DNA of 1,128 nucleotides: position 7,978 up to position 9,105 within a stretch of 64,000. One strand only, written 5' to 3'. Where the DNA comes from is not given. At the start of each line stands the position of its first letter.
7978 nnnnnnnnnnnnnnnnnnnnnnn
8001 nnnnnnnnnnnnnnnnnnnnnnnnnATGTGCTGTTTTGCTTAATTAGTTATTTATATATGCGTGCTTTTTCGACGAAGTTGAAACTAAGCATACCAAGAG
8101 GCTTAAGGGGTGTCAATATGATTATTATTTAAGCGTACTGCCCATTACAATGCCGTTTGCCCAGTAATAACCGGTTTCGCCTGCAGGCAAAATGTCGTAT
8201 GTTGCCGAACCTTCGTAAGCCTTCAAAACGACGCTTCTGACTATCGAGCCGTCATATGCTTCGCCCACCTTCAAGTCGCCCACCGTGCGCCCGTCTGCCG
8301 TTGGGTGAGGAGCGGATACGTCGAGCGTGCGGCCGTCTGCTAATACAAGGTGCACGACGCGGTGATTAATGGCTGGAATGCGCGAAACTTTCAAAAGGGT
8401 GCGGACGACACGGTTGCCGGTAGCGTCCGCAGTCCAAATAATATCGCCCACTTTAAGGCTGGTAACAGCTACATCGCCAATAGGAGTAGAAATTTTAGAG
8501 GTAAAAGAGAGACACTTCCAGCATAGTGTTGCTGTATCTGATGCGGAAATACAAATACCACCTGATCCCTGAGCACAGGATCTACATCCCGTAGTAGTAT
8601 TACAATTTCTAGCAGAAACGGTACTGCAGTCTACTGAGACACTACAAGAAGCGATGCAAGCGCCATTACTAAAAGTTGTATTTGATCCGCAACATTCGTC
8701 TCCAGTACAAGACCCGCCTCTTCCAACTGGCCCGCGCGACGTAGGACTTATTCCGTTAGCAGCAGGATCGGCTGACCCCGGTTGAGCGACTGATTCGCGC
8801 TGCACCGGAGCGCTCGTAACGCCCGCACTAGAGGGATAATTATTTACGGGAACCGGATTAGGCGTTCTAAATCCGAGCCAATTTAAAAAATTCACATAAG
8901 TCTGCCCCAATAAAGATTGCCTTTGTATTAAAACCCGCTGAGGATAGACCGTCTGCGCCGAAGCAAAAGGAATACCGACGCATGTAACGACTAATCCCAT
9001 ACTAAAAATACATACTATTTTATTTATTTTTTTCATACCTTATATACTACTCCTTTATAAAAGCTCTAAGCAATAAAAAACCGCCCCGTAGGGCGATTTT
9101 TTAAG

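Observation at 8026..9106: Secreted Cys-rich protein with a C-terminal Hint (Hedgehog/intein-type) domain inserted as its own transcription unit between fusA and tuf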

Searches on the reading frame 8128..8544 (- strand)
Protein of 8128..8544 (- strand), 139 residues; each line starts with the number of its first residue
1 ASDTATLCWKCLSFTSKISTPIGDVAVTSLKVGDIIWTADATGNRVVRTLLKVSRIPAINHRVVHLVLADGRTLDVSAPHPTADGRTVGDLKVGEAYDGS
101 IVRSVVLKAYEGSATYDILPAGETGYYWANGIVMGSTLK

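Call 20: search_solved_structures(query=A1, max_evalue=1, show_alignments=3)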
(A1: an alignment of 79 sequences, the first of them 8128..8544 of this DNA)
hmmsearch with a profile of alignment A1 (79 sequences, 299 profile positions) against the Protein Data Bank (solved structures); distinct sequences matched with E-value up to 1: 4.
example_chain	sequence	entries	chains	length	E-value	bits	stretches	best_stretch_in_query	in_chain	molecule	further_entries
6dsl_B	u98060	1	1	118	0.0014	21.7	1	222-290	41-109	Consensus engineered intein CatC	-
2lwy_A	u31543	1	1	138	0.26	14.2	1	170-238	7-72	BACTERIAL INTEIN-LIKE DOMAIN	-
6qaz_A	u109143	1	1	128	0.39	13.6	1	170-242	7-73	cyanophage-like gp41-1 intein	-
6riz_A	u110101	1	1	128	0.42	13.5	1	170-242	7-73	gp41-1 intein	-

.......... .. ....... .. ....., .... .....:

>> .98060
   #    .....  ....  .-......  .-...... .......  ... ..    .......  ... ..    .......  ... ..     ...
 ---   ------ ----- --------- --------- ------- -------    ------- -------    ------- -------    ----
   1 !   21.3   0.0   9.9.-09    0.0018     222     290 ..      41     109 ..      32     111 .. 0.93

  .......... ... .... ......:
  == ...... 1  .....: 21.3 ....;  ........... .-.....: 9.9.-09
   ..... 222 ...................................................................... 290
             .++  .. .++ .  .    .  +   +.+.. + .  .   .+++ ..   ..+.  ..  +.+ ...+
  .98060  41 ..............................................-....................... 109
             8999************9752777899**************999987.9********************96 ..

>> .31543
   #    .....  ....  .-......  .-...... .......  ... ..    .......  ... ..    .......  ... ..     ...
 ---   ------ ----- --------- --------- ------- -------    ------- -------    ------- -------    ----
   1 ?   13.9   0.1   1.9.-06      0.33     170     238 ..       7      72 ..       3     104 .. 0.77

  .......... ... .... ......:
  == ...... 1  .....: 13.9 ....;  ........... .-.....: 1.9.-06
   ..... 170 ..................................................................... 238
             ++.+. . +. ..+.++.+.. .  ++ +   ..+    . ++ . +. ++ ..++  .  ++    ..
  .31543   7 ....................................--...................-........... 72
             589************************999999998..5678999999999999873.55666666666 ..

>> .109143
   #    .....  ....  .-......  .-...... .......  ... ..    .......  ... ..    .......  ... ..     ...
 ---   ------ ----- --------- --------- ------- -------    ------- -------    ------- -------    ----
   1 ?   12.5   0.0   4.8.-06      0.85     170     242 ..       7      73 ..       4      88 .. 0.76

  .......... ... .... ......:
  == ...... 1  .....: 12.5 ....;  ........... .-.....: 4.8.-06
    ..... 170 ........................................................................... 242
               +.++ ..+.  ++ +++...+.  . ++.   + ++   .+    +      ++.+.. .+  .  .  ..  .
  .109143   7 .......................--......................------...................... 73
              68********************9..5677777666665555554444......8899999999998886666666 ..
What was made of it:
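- A profile of the family hits the Cat intein blocks B-G at E = 0.0014 (call 20).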

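Call 26: predict_structure(alignment_id=A1)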
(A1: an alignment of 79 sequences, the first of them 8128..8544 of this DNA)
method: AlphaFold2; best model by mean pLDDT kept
length: 139 residues; sequences in the alignment: 79
mean_pLDDT: 94.5   pTM: 0.87
mean pLDDT of the five models: 94.5, 94.4, 94.1, 93.9, 93.3
residues with pLDDT >= 90: 127; 70-90: 6; 50-70: 2; < 50: 4
segments of 3 or more residues with pLDDT < 50: 1-4
pLDDT, mean of each block of 10 residues (from residue 1): 59 98 98 98 97 95 98 98 97 98 98 96 97 96
secondary structure, 60 per line:
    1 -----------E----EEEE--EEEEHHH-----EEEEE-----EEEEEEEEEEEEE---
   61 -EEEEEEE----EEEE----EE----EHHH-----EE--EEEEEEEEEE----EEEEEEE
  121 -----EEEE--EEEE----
elements in order: E17-20 E23-26 E35-39 E45-57 E62-68 E73-76 E100-109 E114-120 E126-129 E132-135
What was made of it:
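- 8128..8514 (-): Residues 175-303: Hint domain (a BIL-like subfamily that always sits at the C-terminus). AlphaFold pLDDT 94.5 (call 26).
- AlphaFold2 model of residues 165-303 has pLDDT 94.5 and pTM 0.87 (call 26).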

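Call 28: fold_search(model_id=the predicted structure, library=pdb)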
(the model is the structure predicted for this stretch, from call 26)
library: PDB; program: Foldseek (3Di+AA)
matches with E <= 10: 303; with E <= 0.001: 59
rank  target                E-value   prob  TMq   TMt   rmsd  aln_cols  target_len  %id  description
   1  6frh_A                5.9e-08  1.00  0.80  0.70   3.1       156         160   18  Crystal structure of Ssp DnaB Mini-Intein variant M86 (released 2019-01-30)
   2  6frh_B                8.1e-08  1.00  0.81  0.75   2.1       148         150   20  Crystal structure of Ssp DnaB Mini-Intein variant M86 (released 2019-01-30)
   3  6riy_A                1.4e-07  1.00  0.71  0.75   3.3       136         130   17  Crystal structure of MchDnaB-1 intein (N145AA) (released 2020-05-13)
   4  6qaz                  1.4e-07  1.00  0.70  0.75   3.0       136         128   21  Crystal structure of gp41-1 intein (released 2019-11-13)
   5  2lwy_MODEL_1_A        1.5e-07  1.00  0.80  0.80   2.2       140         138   20  Solution Structure of Bacterial Intein-Like domain from Clostridium thermocellum (released 2013-05-08)
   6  1mi8                  2.8e-07  1.00  0.80  0.79   2.1       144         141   19  2.0 Angstrom crystal structure of a DnaB intein from Synechocystis sp. PCC 6803 (released 2003-08-19)
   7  6riz                  3.6e-07  1.00  0.70  0.76   3.2       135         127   21  Crystal structure of gp41-1 intein (C1A, F65W, D107C) (released 2020-04-29)
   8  6rpq                  4.5e-07  1.00  0.75  0.44   4.9       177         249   15  Crystal structure of PhoCDC21-1 intein (released 2019-08-14)
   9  2imz_A                4.7e-07  1.00  0.71  0.69   4.3       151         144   20  Crystal structure of Mtu recA intein splicing domain (released 2007-05-01)
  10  2in0                  5.0e-07  1.00  0.73  0.73   3.1       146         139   20  crystal structure of Mtu recA intein splicing domain (released 2007-05-01)
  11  6frg                  5.2e-07  1.00  0.73  0.65   4.5       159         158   16  Crystal structure of G-1F mutant of Ssp DnaB Mini-Intein variant M86 (released 2019-01-30)
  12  6y75_A                5.5e-07  1.00  0.80  0.73   2.5       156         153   10  BIL2 domain from T.thermophila BUBL1 locus (C1A-N143A) (released 2021-02-03)
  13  6rix_B                5.5e-07  1.00  0.71  0.75   3.1       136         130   17  Crystal structure of MchDnaB-1 intein (released 2020-05-13)
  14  6y75_B                5.8e-07  1.00  0.79  0.74   3.4       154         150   10  BIL2 domain from T.thermophila BUBL1 locus (C1A-N143A) (released 2021-02-03)
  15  6riy_B                5.8e-07  1.00  0.73  0.77   2.8       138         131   17  Crystal structure of MchDnaB-1 intein (N145AA) (released 2020-05-13)
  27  1at0                  2.9e-06  1.00  0.71  0.68   4.8       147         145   17  17-kDA fragment of hedgehog C-terminal autoprocessing domain (released 1997-11-12)
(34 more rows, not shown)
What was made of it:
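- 8128..8514 (-): Foldseek E = 6e-8, TM 0.80 to mini-inteins and BIL (call 28).
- On Hint (Hedgehog/intein) fold superfamily: Foldseek found 59 PDB hits at E <= 1e-3; the 50 best listed are all inteins, BIL domains or Hedgehog (call 28).
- Foldseek against the PDB finds Ssp DnaB mini-intein at E = 5.9e-8 and TM 0.80, and BIL 2lwy at TM 0.80 (call 28).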

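Call 29: find_related_loci(query=A1, collection=genome_contigs, flank=4000)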
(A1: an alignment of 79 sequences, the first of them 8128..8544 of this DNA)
Query A1 (139 aa) in genome_contigs; peptide patterns used: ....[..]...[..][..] (x = any residue, [..] = any of these).
389 stretches matched a pattern; 353 encode a relative of the query (tblastn E <= 1e-3); the best 80 are kept; 80 distinct loci.
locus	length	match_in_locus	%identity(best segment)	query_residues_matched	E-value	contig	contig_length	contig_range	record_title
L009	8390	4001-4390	76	10-139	4e-64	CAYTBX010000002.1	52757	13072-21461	MAG TPA_asm: uncultured Candidatus Saccharibacteria bacterium isolate ERP113451_co1_2 genome assembly, contig: NODE_500_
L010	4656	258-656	56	8-139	2e-47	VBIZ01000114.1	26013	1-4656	MAG: Chloroflexi bacterium isolate CF_143 14_0927_12_20cm_scaffold_644, whole genome shotgun sequence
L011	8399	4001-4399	57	8-139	2e-46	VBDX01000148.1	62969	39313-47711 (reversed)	MAG: Chloroflexi bacterium isolate CF_11 14_1009_13_30cm_scaffold_561, whole genome shotgun sequence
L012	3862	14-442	57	1-139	2e-46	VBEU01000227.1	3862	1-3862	MAG: Chloroflexi bacterium isolate CF_34 14_1009_02_40cm_scaffold_134985, whole genome shotgun sequence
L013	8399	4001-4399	56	8-139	1e-44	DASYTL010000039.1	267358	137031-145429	MAG TPA_asm: Candidatus Limnocylindria bacterium isolate SMAG_U4566 k141_1039312, whole genome shotgun sequence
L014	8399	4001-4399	55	8-139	1e-44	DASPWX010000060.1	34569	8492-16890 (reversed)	MAG TPA_asm: Candidatus Bathyarchaeia archaeon isolate SMAG_U11552 k141_214785, whole genome shotgun sequence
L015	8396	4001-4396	56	8-139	1e-44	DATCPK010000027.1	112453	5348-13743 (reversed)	MAG TPA_asm: Candidatus Limnocylindria bacterium isolate SMAG_U7225 k141_45704, whole genome shotgun sequence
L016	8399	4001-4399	57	8-139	1e-44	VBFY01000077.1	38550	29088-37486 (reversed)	MAG: Chloroflexi bacterium isolate CF_64 14_1009_16_40cm_scaffold_14440, whole genome shotgun sequence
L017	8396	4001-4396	54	8-138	2e-44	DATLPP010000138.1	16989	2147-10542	MAG TPA_asm: Candidatus Udaeobacter sp. isolate SMAG_U13855 k141_1623210, whole genome shotgun sequence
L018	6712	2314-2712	53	8-139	3e-44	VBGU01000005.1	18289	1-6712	MAG: Chloroflexi bacterium isolate CF_86 14_1009_16_30cm_scaffold_18579, whole genome shotgun sequence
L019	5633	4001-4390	54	8-136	1e-43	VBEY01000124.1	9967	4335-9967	MAG: Chloroflexi bacterium isolate CF_38 14_1009_12_30cm_scaffold_4110, whole genome shotgun sequence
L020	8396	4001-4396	53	8-139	1e-43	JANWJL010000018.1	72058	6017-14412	MAG: Candidatus Microgenomates bacterium isolate CRAIB_MAG66 c_000000037790, whole genome shotgun sequence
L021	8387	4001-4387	57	11-138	1e-43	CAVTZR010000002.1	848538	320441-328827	MAG: uncultured Chloroflexia bacterium isolate MFD04408.bin.2.195 genome assembly, contig: contig_28586, whole genome sh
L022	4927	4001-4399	57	8-139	8e-44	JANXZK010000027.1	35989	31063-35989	MAG: bacterium isolate GL140_4_metabat_307 GL140_4_k141_2284856, whole genome shotgun sequence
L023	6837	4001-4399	53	8-139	1e-43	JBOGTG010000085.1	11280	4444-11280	MAG: Candidatus Limnocylindria bacterium isolate SC-S_metawrap_bin.40 k127_957170, whole genome shotgun sequence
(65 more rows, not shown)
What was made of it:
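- The family is concentrated in Chloroflexota and Patescibacteria (call 29).
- Tried and rejected: Saccharibacteria MAG (call 29).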

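Call 34: search_protein_families(library=pfam, alignment_id=A1, max_evalue=0.01)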
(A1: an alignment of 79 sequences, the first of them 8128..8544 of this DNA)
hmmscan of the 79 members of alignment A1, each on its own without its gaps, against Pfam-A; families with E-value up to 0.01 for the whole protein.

A. member 1, window:8128-8544:- (139 aa): 1 family
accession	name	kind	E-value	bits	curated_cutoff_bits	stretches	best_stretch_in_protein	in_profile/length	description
PF13403.11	Hint_2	-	0.00031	21.6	28.4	1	11-51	2-42/147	Hint domain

B. families by the number of members that match (of 79 scanned): 11 families
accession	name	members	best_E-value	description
PF13403.11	Hint_2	77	1.2e-11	Hint domain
PF14623.11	Vint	3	0.00018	Hint-domain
PF04977.20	DivIC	2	1.2e-05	Septum formation initiator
PF25762.1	HAUS1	1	9.9e-05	HAUS augmin-like complex subunit 1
PF16888.10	YwqH-like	1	0.00019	YwqH-like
PF01079.26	Hint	1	0.00051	Hint module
PF13573.12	SprB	1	0.00069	SprB repeat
PF06810.17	Phage_scaffold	1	0.00086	Phage capsid assembly scaffolding protein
PF13360.13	PQQ_2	1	0.003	Outer membrane protein assembly factor BamB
PF06005.17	ZapB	1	0.0068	Cell division protein ZapB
PF08310.17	LGFP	1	0.0078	LGFP repeat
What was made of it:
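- On Hedgehog/Hog domain: The Pfam Hint model (PF01079) was hit by 1 of 79 members, at E = 5e-4 (call 34).
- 77 of 79 family members hit Pfam Hint_2, best E = 1.2e-11 (call 34).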

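Call 66: find_related_loci(query=A1, collection=viral_contigs, flank=3000)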
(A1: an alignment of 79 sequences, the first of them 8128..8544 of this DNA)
Query A1 (139 aa) in viral_contigs; peptide patterns used: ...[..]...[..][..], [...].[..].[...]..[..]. (x = any residue, [..] = any of these).
73 stretches matched a pattern; 1 encode a relative of the query (tblastn E <= 1e-3); 1 distinct loci.
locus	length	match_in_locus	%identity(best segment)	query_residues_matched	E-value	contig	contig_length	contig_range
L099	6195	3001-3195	35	11-81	5e-7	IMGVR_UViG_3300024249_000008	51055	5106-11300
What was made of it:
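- The family is essentially absent from viral contigs, with 1 weak hit (call 66).
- Tried and rejected: Phage carriage: 1 weak hit in IMG/VR (call 66).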

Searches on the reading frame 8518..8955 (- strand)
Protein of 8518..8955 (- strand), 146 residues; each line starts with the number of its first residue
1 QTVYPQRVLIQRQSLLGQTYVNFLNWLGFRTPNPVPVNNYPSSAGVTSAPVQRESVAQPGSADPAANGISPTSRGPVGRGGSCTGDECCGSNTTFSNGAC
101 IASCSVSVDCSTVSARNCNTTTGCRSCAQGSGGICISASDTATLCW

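Call 54: search_protein_representatives(protein=window:8518-8955:-)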
Query: 146 residues. Proteins with E-value up to 0.001 (for the whole library): 2; up to 1e-10: 1; up to 1e-30: 0. The best 2 are listed.
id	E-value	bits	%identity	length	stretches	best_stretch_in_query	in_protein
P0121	3.1e-29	118.1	66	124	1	1-102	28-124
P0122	3.4e-09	53.1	38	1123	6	40-90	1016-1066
